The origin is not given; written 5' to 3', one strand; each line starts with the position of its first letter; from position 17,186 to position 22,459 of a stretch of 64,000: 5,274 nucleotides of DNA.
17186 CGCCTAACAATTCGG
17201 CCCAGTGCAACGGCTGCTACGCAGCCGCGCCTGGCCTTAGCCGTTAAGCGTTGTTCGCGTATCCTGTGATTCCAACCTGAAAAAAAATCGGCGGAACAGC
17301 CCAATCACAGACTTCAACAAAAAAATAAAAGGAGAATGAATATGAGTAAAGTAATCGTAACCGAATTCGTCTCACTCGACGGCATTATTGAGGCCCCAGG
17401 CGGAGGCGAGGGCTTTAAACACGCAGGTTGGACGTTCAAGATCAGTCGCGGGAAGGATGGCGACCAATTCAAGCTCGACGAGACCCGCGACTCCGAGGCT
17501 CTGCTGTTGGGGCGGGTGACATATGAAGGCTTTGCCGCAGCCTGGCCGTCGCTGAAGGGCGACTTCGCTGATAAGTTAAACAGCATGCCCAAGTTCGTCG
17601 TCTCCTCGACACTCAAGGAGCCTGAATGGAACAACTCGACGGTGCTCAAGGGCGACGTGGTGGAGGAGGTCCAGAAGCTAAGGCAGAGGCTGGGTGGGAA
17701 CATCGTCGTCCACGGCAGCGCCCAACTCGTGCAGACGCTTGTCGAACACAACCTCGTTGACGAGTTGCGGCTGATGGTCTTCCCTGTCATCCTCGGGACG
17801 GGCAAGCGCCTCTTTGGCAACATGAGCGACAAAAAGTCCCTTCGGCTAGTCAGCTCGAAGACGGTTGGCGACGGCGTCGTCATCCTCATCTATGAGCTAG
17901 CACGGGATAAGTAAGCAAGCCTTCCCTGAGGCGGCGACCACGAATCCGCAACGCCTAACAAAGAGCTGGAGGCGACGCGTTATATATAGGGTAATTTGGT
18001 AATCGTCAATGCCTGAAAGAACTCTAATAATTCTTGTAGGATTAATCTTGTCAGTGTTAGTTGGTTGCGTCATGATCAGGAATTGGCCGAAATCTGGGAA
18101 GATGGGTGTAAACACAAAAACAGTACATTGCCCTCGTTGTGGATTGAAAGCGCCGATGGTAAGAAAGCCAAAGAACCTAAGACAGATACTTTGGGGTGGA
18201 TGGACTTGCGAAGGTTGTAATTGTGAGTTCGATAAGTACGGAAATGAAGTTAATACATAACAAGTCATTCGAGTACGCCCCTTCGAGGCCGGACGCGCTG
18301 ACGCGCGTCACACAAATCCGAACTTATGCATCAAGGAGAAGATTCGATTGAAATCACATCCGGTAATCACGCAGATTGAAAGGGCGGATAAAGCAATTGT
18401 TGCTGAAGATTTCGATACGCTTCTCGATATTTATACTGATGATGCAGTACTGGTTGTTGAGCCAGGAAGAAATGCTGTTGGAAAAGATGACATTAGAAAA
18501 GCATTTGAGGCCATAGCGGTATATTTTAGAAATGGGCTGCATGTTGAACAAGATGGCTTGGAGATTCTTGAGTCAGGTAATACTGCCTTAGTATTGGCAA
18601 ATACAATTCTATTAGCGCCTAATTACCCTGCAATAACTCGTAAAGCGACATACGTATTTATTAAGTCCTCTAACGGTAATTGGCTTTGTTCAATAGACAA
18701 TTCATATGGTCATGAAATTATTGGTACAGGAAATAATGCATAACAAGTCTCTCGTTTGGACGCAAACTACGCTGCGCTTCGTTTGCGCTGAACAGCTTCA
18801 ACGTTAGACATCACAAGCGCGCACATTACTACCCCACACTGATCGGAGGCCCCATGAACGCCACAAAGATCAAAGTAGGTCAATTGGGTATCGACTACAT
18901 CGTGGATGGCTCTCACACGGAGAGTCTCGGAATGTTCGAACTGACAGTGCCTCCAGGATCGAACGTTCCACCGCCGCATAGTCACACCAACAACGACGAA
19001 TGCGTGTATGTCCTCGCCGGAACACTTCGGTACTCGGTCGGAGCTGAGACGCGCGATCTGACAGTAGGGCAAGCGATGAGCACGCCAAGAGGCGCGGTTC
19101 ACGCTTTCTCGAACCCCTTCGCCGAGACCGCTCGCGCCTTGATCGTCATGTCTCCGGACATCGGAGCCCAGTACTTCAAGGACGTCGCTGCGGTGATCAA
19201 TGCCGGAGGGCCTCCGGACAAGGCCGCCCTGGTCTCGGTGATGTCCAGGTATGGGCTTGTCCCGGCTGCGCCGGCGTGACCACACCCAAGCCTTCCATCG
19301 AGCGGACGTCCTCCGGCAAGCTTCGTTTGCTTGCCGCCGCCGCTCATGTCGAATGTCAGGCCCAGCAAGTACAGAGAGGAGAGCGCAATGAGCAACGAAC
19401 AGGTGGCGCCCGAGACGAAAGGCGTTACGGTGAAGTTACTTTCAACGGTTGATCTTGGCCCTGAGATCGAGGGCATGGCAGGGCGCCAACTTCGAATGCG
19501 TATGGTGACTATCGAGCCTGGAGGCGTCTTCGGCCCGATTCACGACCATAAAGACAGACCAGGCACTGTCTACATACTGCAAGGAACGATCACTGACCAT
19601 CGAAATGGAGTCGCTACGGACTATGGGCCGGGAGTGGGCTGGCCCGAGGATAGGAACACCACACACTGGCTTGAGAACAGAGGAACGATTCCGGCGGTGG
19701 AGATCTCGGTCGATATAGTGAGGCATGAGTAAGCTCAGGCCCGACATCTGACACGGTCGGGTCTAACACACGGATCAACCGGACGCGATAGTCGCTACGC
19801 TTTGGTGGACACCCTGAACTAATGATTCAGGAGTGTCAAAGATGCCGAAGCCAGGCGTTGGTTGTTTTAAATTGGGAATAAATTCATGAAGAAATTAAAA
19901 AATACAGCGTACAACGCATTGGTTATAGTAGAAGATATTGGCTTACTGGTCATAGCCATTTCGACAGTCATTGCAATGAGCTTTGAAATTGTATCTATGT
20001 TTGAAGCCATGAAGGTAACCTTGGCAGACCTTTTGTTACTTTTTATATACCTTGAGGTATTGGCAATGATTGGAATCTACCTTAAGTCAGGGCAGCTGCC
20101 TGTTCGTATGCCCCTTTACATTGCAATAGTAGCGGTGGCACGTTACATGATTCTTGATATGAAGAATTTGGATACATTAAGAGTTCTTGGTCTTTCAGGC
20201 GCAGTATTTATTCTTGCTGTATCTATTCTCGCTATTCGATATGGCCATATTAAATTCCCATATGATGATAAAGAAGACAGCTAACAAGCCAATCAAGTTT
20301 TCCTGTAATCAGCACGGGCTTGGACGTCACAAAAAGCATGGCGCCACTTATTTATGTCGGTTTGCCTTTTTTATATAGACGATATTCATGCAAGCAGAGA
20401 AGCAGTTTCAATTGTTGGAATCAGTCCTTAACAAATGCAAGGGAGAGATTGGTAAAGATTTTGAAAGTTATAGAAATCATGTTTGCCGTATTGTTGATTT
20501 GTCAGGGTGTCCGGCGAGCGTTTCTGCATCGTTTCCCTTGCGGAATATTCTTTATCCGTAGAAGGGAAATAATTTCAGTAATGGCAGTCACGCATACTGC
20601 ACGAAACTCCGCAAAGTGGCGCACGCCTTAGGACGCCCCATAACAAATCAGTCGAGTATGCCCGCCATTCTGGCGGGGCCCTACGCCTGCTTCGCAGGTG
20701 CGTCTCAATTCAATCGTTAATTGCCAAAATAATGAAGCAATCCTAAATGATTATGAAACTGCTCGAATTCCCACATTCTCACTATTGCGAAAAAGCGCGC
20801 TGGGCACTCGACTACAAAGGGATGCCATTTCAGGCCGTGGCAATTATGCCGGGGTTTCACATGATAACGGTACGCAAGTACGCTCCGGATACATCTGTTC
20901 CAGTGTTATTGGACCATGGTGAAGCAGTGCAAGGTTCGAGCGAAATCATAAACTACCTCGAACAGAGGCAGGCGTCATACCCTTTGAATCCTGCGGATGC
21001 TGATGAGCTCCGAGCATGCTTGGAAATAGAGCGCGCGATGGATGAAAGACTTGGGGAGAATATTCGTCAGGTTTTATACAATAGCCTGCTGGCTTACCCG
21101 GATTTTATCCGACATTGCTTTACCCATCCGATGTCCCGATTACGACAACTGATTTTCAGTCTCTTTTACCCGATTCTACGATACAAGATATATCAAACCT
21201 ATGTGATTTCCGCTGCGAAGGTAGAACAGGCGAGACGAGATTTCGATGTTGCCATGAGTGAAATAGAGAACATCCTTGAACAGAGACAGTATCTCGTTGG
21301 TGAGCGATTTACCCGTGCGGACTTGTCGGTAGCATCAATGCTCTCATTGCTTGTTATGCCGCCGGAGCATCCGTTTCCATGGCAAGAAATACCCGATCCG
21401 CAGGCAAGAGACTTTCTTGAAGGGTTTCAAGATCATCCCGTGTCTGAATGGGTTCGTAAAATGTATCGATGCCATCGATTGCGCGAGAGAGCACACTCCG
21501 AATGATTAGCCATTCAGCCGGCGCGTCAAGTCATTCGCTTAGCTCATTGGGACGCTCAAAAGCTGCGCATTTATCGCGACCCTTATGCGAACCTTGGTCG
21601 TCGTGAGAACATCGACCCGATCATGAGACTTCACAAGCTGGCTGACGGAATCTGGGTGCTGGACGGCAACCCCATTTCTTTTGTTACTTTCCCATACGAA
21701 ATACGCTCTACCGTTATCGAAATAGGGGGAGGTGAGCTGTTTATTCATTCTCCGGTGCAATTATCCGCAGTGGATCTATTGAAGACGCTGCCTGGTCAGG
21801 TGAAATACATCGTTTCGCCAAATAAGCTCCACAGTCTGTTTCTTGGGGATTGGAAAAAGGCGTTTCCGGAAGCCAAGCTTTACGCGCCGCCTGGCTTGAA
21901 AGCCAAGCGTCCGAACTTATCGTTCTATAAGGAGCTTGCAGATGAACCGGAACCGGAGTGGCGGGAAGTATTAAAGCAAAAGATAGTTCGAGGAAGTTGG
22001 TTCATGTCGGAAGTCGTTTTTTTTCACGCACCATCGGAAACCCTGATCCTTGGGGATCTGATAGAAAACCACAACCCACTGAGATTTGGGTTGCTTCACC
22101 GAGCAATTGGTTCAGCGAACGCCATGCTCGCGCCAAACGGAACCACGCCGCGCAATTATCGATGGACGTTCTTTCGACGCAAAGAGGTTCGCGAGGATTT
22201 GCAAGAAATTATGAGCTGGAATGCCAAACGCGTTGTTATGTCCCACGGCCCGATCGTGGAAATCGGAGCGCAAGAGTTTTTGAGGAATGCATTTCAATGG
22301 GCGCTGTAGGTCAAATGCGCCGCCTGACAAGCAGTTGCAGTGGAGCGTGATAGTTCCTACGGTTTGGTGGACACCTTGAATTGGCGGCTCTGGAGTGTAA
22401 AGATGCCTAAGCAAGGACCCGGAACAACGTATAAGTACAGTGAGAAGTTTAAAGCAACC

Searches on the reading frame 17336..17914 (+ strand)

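Call 83: search_protein_families(library=pfam, proteins=[window:17336-17914:+], max_evalue=0.001)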
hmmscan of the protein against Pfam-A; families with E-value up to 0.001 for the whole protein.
window:17336-17914:+ (192 aa): 1 family
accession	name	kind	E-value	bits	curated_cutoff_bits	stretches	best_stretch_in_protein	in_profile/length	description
PF01872.23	RibD_C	-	1.2e-30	107.2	24.1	1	5-182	2-196/197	RibD C-terminal domain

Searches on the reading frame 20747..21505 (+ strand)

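Call 83: search_protein_families(library=pfam, proteins=[window:20747-21505:+], max_evalue=0.001)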
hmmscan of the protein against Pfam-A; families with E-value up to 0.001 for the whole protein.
window:20747-21505:+ (252 aa): 6 families
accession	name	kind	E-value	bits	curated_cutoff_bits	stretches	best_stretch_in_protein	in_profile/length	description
PF13417.12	GST_N_3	-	8.9e-17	61.6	22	1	5-76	1-72/75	Glutathione S-transferase, N-terminal domain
PF13409.12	GST_N_2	-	2.3e-12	47.8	25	1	10-73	1-69/70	Glutathione S-transferase, N-terminal domain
PF00043.30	GST_C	-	6.6e-06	26.7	20.7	1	153-202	18-67/93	Glutathione S-transferase, C-terminal domain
PF13410.11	GST_C_2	-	4.7e-05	23.8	24.9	1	159-223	4-66/69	Glutathione S-transferase, C-terminal domain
PF02798.26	GST_N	-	0.00011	22.9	20.9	1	3-72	3-75/76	Glutathione S-transferase, N-terminal domain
PF14497.11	GST_C_3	-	0.00019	22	21.6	0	169-214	34-80/104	Glutathione S-transferase, C-terminal domain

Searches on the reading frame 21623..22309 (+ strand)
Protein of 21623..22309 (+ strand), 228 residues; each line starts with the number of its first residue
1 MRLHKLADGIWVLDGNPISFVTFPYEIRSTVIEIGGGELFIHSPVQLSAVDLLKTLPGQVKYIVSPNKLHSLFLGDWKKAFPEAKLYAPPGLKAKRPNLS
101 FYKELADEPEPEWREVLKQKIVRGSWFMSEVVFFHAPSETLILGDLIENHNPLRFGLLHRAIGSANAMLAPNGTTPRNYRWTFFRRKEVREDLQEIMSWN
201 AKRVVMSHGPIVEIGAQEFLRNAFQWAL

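Call 83: search_protein_families(library=pfam, proteins=[window:21623-22309:+], max_evalue=0.001)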
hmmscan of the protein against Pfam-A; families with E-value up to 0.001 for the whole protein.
window:21623-22309:+ (228 aa): 1 family
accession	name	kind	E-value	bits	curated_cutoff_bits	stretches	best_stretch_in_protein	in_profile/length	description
PF14234.11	DUF4336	-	4.8e-14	52.7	28.5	1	8-147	2-162/321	Domain of unknown function (DUF4336)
